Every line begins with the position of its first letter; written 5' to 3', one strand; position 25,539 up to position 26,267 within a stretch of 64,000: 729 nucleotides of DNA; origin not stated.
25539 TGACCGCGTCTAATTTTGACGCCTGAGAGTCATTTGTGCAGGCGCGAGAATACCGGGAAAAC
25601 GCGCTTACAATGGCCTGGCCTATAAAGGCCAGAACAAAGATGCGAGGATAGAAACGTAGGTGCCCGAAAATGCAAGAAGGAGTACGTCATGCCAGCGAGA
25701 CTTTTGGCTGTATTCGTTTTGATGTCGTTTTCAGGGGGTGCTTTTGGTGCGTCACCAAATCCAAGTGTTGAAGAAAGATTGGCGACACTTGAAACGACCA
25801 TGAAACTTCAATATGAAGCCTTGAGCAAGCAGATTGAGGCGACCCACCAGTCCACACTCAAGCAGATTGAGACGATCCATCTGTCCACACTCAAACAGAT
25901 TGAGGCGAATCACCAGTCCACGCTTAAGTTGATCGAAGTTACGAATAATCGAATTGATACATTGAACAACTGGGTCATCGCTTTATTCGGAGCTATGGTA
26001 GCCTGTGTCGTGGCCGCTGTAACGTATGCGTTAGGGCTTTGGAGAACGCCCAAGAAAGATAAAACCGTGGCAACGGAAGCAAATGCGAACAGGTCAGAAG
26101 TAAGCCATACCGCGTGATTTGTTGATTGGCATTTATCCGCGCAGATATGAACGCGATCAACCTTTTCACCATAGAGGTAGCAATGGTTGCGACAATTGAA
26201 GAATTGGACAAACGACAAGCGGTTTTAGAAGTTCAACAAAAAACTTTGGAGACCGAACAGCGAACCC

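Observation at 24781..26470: Conserved dnaX-ybaB-recR operon interrupted by a tandemly duplicated two-gene cassette with variable hendecad repeats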

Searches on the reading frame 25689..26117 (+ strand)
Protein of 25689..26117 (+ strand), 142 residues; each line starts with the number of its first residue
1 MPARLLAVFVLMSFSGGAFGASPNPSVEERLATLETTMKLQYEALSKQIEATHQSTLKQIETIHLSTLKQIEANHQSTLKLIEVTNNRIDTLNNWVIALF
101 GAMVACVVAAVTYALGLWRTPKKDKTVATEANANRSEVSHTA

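Call 9: search_protein_families(library=pfam, proteins=[window:25689-26117:+], max_evalue=1)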
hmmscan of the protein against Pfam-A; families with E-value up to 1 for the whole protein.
window:25689-26117:+ (142 aa): 7 families
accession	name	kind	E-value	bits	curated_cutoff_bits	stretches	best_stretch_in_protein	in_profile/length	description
PF15177.11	IL28A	-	0.007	16.7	27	1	24-114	51-142/157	Interleukin-28A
PF21007.2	FBF1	-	0.0083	15.2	45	1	51-88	6-43/524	Fas-binding factor 1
PF10779.14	XhlA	-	0.01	16.4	34.7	1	51-111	7-67/67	Haemolysin XhlA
PF12925.12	APP_E2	-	0.01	16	22.2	1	27-99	51-122/190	E2 domain of amyloid precursor protein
PF11166.13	DUF2951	-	0.013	16.1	26.7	1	28-111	10-91/98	Protein of unknown function (DUF2951)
PF20705.2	DUF6821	-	0.019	15.3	27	1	29-125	33-121/174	Family of unknown function (DUF6821)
PF24423.1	OVT1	-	0.065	14.1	30.9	1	47-94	4-50/100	Major antigen, helical domain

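Call 10: search_protein_families(library=ncbifam, proteins=[window:25689-26117:+], max_evalue=1)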
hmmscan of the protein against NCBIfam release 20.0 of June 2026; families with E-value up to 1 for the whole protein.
window:25689-26117:+ (142 aa): 1 family
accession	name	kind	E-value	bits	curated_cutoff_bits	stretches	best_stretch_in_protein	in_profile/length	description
NF006667.0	PRK09212.1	subfamily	0.072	12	321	1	45-112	216-280/327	pyruvate dehydrogenase complex E1 component subunit beta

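Call 11: search_protein_families(library=phrogs, proteins=[window:25689-26117:+], max_evalue=1)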
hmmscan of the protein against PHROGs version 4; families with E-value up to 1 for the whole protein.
window:25689-26117:+ (142 aa): 8 families
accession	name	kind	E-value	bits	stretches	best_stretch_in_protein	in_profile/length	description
phrog_13919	-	unknown function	0.0021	19.5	1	4-47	8-51/78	-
phrog_5225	-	unknown function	0.022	16.1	1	35-118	16-86/92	-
phrog_276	-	unknown function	0.033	15.3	1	25-111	8-92/99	-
phrog_15749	-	unknown function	0.061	14.3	1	38-96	121-180/191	-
phrog_35445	-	unknown function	0.15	13.2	1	30-94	43-106/111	-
phrog_9105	-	unknown function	0.24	12.1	1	71-118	140-188/190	-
phrog_2368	-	unknown function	0.25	12.6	1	26-96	10-72/98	-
phrog_1026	-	lysis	0.69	11.2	0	97-136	4-43/85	Rz-like spanin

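Call 12: find_homologous_proteins(query=window:25689-26117:+, max_evalue=0.01)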
Query window:25689-26117:+ (142 aa): 99 proteins with E <= 0.01 among 1048 candidates.
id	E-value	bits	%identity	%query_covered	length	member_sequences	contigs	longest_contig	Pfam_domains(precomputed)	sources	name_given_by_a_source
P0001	6.1e-71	254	72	100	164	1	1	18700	-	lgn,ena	-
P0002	3.6e-69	248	73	100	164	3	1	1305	-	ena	-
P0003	6.2e-69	248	84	100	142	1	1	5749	-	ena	-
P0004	1.2e-68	247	72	100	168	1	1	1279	-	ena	-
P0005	1.4e-68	247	68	100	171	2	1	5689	-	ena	-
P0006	4.5e-68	245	78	100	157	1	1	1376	-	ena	-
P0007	6.4e-68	244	82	100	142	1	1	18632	-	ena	-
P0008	2.3e-67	243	73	100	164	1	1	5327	-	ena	-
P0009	6.5e-67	241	82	100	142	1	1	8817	-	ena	-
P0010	1.5e-66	240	78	99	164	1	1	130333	-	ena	-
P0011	2.5e-66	239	84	100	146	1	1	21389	-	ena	-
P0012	6.1e-66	238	70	100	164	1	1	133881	-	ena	-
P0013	3.5e-65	236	75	100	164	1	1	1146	-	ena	-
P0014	7.4e-65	235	84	100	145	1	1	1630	-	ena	-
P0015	3.8e-64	232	86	100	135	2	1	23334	-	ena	-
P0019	1.2e-63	231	85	100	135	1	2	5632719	-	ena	-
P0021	1.5e-63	230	82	100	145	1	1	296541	-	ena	-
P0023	2.6e-63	230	84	100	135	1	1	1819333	-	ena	-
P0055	9.8e-41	157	51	98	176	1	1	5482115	-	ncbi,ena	-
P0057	1.7e-40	156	41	98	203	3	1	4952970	-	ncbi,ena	-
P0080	2.5e-33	133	47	100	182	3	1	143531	PF25994.1,PF02601.21,PF01519.23,PF06825.18,PF23991.2,PF00261.26,PF06419.18,PF19111.6,PF17072.11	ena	-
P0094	1.0e-30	124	52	96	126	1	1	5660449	-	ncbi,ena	-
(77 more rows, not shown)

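Call 14: find_encoding_contigs(protein=P0094, flank=6000, max_places=4)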
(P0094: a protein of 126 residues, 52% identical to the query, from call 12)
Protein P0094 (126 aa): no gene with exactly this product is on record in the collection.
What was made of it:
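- Tried and rejected: P0094, the A-type paralogue elsewhere in the window's genome, is not on record in the contig index (call 14).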

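Call 22: find_encoding_contigs(protein=P0055, flank=8000, max_places=3)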
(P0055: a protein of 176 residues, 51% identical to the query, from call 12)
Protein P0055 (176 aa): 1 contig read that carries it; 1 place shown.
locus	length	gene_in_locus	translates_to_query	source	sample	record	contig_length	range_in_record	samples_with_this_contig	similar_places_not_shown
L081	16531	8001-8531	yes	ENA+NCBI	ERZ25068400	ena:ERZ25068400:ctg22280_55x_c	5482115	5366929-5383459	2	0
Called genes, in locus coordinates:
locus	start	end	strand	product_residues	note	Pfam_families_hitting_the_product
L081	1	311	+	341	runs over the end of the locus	PF24316:Tli3 (faint), PF13859:BNR_3, PF13088:BNR_2, PF02012:BNR (faint)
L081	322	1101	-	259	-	PF03781:FGE-sulfatase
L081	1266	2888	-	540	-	PF00118:Cpn60_TCP1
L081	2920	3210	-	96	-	PF00166:Cpn10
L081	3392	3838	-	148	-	PF09055:Sod_Ni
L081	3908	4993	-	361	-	PF13365:Trypsin_2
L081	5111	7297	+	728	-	PF08206:OB_RNB, PF18614:RNase_II_C_S1 (faint), PF17876:CSD2, PF00773:RNB, PF00575:S1 (weak)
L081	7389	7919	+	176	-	-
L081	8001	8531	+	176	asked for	-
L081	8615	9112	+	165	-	-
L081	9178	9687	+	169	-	-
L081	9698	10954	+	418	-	-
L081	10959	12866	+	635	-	PF28559:TPR_SusR (faint), PF07719:TPR_2 (faint), PF13181:TPR_8 (faint), PF13428:TPR_14 (faint), PF20308:TPR-S (faint), PF24575:TPR_Slam (faint), PF13424:TPR_12 (weak), PF13432:TPR_16, +12 more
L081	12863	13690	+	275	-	PF14125:DUF4292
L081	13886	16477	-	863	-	PF00246:Peptidase_M14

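Call 23: find_encoding_contigs(protein=P0080, flank=8000, max_places=3)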
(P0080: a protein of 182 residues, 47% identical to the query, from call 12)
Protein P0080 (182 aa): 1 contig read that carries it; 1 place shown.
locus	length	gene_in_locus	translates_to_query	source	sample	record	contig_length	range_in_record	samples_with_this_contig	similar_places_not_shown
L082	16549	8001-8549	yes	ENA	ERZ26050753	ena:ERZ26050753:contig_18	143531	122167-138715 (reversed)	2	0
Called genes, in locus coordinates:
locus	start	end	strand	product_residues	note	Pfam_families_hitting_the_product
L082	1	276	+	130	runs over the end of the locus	-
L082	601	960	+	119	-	-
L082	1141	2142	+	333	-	PF00586:AIRS, PF02769:AIRS_C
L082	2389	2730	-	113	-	PF00472:RF-1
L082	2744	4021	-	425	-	PF13509:S1_2 (faint), PF21710:Spt6_S1 (faint), PF00575:S1, PF23459:S1_RRP5 (weak)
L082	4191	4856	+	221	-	-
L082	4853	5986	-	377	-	PF04107:GCS2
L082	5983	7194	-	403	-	PF01546:Peptidase_M20, PF07687:M20_dimer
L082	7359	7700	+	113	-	-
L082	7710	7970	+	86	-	-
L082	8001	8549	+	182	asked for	PF02601:Exonuc_VII_L (faint), PF17072:Spike_torovirin, PF25994:HH_AprE (faint), PF00261:Tropomyosin (weak), PF06419:COG6_N (faint), PF06825:HSBP1 (faint), PF23991:DUF7310 (faint), PF01519:DUF16 (weak), +1 more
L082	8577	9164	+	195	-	PF00588:SpoU_methylase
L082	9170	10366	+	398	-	PF25174:Beta-prop_THOC3 (weak)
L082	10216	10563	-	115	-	-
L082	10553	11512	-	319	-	-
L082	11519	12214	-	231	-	PF00117:GATase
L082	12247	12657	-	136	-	-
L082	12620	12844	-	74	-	PF13711:DUF4160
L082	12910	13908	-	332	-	PF01408:GFO_IDH_MocA, PF22725:GFO_IDH_MocA_C3, PF02894:GFO_IDH_MocA_C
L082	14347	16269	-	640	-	PF00664:ABC_membrane, PF00005:ABC_tran, PF02463:SMC_N (weak)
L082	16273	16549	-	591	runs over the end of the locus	PF00664:ABC_membrane, PF00005:ABC_tran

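Call 25: find_encoding_contigs(protein=P0019, flank=4000, max_places=3)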
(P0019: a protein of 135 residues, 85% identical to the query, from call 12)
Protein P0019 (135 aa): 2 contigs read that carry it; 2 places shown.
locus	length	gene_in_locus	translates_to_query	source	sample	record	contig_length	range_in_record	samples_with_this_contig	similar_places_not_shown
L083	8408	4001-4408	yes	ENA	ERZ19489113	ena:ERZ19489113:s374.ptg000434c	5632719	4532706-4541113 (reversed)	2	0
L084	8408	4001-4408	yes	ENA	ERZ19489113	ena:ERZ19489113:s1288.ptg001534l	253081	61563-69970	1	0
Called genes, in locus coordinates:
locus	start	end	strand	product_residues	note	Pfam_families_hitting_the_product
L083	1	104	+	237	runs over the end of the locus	PF02502:LacAB_rpiB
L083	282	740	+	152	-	PF00383:dCMP_cyt_deam_1, PF14437:MafB19-deam, PF14439:Bd3614-deam (weak)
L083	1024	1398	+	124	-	PF04126:Cyclophil_like, PF18050:Cyclophil_like2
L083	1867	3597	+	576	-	PF13604:AAA_30 (weak), PF13177:DNA_pol3_delta2, PF13401:AAA_22, PF00004:AAA, PF07728:AAA_5 (weak), PF22608:DNAX_ATPase_lid, PF12169:DNA_pol3_gamma3, PF20964:DnaX_C, +3 more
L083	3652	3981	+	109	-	PF02575:YbaB_DNA_bd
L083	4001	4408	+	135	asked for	-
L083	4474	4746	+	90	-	-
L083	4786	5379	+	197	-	PF21176:RecR_HhH, PF02132:RecR_ZnF, PF13662:Toprim_4, PF21175:RecR_C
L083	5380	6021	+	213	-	PF01066:CDP-OH_P_transf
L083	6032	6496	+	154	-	PF04608:PgpA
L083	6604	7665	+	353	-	PF00154:RecA_N, PF06745:ATPase (weak), PF08423:Rad51 (weak), PF27531:MT3502_N, PF21096:RecA_C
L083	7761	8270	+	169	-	PF21981:RecX_HTH3 (faint), PF21982:RecX_HTH1, PF02631:RecX_HTH2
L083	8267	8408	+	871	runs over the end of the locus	PF01411:tRNA-synt_2c, PF07973:tRNA_SAD, PF02272:DHHA1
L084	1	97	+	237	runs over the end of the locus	PF02502:LacAB_rpiB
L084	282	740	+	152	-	PF00383:dCMP_cyt_deam_1, PF14437:MafB19-deam, PF14439:Bd3614-deam (weak)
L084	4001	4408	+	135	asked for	-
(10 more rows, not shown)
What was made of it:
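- On Two-component spanin (Rz/Rz1): The neighbours are dnaX, ybaB, recR, pgsA, pgpA and recA (calls 9, 25).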

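Call 26: find_encoding_contigs(protein=P0023, flank=4000, max_places=3)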
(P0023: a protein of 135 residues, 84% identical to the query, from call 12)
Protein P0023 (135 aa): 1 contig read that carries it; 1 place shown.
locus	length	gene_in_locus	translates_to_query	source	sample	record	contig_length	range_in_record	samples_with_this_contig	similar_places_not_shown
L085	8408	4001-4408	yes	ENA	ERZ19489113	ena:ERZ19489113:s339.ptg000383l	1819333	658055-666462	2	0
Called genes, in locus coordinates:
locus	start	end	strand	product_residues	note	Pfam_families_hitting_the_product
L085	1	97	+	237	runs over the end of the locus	PF02502:LacAB_rpiB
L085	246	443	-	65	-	-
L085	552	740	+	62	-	-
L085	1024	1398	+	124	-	PF04126:Cyclophil_like, PF18050:Cyclophil_like2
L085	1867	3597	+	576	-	PF13604:AAA_30 (weak), PF13177:DNA_pol3_delta2, PF13401:AAA_22, PF00004:AAA, PF07728:AAA_5 (weak), PF22608:DNAX_ATPase_lid, PF12169:DNA_pol3_gamma3, PF20964:DnaX_C, +3 more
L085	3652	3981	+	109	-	PF02575:YbaB_DNA_bd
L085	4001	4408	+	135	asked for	-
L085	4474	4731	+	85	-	-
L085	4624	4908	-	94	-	-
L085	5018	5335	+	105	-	-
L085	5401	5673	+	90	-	-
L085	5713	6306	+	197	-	PF21176:RecR_HhH, PF02132:RecR_ZnF, PF13662:Toprim_4, PF21175:RecR_C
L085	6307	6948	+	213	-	PF01066:CDP-OH_P_transf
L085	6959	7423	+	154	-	PF04608:PgpA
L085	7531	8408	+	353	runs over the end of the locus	PF00154:RecA_N, PF06745:ATPase (weak), PF08423:Rad51 (weak), PF27531:MT3502_N, PF21096:RecA_C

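Call 27: find_encoding_contigs(protein=P0012, flank=4000, max_places=3)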
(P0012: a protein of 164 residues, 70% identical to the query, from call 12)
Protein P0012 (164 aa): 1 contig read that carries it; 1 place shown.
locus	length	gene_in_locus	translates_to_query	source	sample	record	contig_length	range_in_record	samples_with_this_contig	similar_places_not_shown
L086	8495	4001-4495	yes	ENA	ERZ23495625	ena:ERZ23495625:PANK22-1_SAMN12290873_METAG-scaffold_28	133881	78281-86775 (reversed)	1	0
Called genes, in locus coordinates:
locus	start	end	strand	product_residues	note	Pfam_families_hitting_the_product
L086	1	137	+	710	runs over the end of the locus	-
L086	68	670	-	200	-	-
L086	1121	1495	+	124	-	PF04126:Cyclophil_like, PF18050:Cyclophil_like2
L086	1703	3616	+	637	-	PF13177:DNA_pol3_delta2, PF13401:AAA_22, PF13604:AAA_30 (weak), PF00004:AAA, PF07728:AAA_5 (weak), PF22608:DNAX_ATPase_lid, PF12169:DNA_pol3_gamma3, PF20964:DnaX_C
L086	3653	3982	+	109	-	PF02575:YbaB_DNA_bd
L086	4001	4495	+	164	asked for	-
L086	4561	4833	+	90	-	-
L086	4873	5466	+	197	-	PF21176:RecR_HhH, PF02132:RecR_ZnF, PF13662:Toprim_4, PF21175:RecR_C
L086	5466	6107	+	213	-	PF01066:CDP-OH_P_transf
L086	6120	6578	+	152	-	PF04608:PgpA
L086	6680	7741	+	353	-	PF00154:RecA_N, PF06745:ATPase (weak), PF08423:Rad51, PF27531:MT3502_N, PF21096:RecA_C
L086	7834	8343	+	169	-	PF21981:RecX_HTH3 (faint), PF21982:RecX_HTH1, PF02631:RecX_HTH2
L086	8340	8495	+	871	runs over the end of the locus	PF01411:tRNA-synt_2c, PF07973:tRNA_SAD, PF02272:DHHA1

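Call 28: find_encoding_contigs(protein=P0010, flank=4000, max_places=3)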
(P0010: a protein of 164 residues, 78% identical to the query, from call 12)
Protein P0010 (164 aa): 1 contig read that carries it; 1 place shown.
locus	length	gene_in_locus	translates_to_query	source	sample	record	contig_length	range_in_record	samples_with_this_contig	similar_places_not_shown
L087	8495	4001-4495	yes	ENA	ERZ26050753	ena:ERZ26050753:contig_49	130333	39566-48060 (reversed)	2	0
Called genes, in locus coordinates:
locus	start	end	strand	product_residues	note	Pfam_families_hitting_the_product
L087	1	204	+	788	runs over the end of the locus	-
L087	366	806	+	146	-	PF00383:dCMP_cyt_deam_1, PF14437:MafB19-deam, PF14439:Bd3614-deam (weak)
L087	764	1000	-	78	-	-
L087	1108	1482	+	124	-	PF04126:Cyclophil_like, PF18050:Cyclophil_like2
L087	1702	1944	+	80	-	-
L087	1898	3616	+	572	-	PF13177:DNA_pol3_delta2, PF13401:AAA_22, PF13604:AAA_30 (weak), PF00004:AAA, PF07728:AAA_5 (weak), PF22608:DNAX_ATPase_lid, PF12169:DNA_pol3_gamma3, PF20964:DnaX_C, +1 more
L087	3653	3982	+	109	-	PF02575:YbaB_DNA_bd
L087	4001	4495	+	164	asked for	-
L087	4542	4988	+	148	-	-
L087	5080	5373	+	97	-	-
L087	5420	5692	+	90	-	-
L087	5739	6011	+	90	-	-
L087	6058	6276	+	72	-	-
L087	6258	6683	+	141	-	-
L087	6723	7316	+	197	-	PF21176:RecR_HhH, PF02132:RecR_ZnF, PF13662:Toprim_4, PF21175:RecR_C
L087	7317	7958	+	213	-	PF01066:CDP-OH_P_transf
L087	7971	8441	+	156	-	PF04608:PgpA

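Call 29: find_encoding_contigs(protein=P0021, flank=4000, max_places=3)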
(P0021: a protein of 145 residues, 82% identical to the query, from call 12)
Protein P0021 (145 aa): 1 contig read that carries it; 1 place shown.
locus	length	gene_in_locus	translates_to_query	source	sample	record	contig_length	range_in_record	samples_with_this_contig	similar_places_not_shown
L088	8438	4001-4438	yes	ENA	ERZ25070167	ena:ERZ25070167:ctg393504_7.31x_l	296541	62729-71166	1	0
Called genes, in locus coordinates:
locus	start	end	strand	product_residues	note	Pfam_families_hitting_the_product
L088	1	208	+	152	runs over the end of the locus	PF00383:dCMP_cyt_deam_1, PF14437:MafB19-deam, PF14439:Bd3614-deam (weak)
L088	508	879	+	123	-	PF04126:Cyclophil_like, PF18050:Cyclophil_like2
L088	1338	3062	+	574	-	PF13177:DNA_pol3_delta2, PF13401:AAA_22, PF13604:AAA_30, PF00004:AAA, PF07728:AAA_5 (weak), PF22608:DNAX_ATPase_lid, PF12169:DNA_pol3_gamma3, PF20964:DnaX_C, +1 more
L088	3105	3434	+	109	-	PF02575:YbaB_DNA_bd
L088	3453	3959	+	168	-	-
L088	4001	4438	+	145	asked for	-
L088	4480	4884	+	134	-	-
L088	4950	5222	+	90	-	-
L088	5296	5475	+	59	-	-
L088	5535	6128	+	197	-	PF21176:RecR_HhH, PF02132:RecR_ZnF, PF13662:Toprim_4, PF21175:RecR_C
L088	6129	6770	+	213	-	PF01066:CDP-OH_P_transf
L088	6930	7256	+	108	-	PF04608:PgpA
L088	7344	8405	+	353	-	PF00154:RecA_N, PF06745:ATPase (weak), PF08423:Rad51 (weak), PF27531:MT3502_N, PF21096:RecA_C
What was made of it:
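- Related architectures recur across several samples (calls 25-29).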

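Call 36: find_related_loci(query=window:25689-26117:+, collection=viral_contigs, flank=5000)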
Query window:25689-26117:+ (142 aa) in viral_contigs; peptide patterns used: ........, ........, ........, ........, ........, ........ (x = any residue, [..] = any of these).
3 stretches matched a pattern, but none encodes a relative of the query by tblastn (E <= 1e-3).

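Call 43: find_homologous_proteins(query=A3, max_evalue=0.001)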
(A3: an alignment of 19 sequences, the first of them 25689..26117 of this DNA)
Query A3 (19 sequences) (142 aa, profile of the alignment): 116 proteins with E <= 0.001 among 8000 candidates.
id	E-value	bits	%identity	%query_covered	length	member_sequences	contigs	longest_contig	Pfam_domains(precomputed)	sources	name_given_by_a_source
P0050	1.5e-84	300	58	98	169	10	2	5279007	-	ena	-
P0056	1.3e-82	294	51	98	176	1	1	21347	-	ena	-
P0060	7.2e-82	291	50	98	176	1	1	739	-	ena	-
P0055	8.1e-82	291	51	98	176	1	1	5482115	-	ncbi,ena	-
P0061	1.0e-81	291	49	88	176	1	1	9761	-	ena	-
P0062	1.2e-80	287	47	98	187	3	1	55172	-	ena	-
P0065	8.7e-79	281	49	95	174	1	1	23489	-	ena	-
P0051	1.7e-76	274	53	98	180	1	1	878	-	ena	-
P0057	2.5e-76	273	41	98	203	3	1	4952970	-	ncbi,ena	-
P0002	2.5e-76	273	73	100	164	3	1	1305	-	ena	-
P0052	3.8e-76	273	62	98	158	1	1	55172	-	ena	-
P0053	4.5e-76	272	63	98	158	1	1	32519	-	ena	-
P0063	8.3e-76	272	57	98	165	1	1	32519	-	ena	-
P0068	8.5e-76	272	49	98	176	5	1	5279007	-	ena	-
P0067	1.7e-75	271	51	98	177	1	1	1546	-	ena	-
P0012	7.5e-74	265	70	100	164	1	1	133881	-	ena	-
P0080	1.9e-73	264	47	100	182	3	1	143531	PF25994.1,PF02601.21,PF01519.23,PF06825.18,PF23991.2,PF00261.26,PF06419.18,PF19111.6,PF17072.11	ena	-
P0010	5.7e-72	259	78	99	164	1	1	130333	-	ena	-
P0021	1.4e-65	238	82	100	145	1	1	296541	-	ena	-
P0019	1.1e-63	232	85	100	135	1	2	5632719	-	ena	-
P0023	6.4e-63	230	84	100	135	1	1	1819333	-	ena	-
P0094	4.3e-61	224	52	96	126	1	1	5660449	-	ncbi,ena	-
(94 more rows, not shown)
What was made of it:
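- Closest known: TIGR04211 'SH3_and_anchor'. Different: That points to shared composition and architecture rather than demonstrated common ancestry (call 43).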

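Call 47: predict_structure(alignment_id=A3)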
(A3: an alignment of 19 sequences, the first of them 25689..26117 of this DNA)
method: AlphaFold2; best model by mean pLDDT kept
length: 142 residues; sequences in the alignment: 19
mean_pLDDT: 72.5   pTM: 0.31
mean pLDDT of the five models: 72.5, 70.1, 68.9, 67.2, 65.6
residues with pLDDT >= 90: 23; 70-90: 67; 50-70: 25; < 50: 27
segments of 3 or more residues with pLDDT < 50: 17-20, 121-142
pLDDT, mean of each block of 10 residues (from residue 1): 58 51 66 85 91 91 90 88 84 87 86 69 40 36 39
secondary structure, 60 per line:
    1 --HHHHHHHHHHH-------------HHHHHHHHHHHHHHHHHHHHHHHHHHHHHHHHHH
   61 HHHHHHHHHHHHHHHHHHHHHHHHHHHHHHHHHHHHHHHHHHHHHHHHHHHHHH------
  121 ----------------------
elements in order: H3-13 H27-114

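Call 60: find_related_loci(query=A3, collection=metagenome_contigs, flank=6000)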
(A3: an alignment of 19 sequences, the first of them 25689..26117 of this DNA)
Query A3 (142 aa) in metagenome_contigs; peptide patterns used: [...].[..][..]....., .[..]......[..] (x = any residue, [..] = any of these).
163 stretches matched a pattern, but none encodes a relative of the query by tblastn (E <= 1e-3).
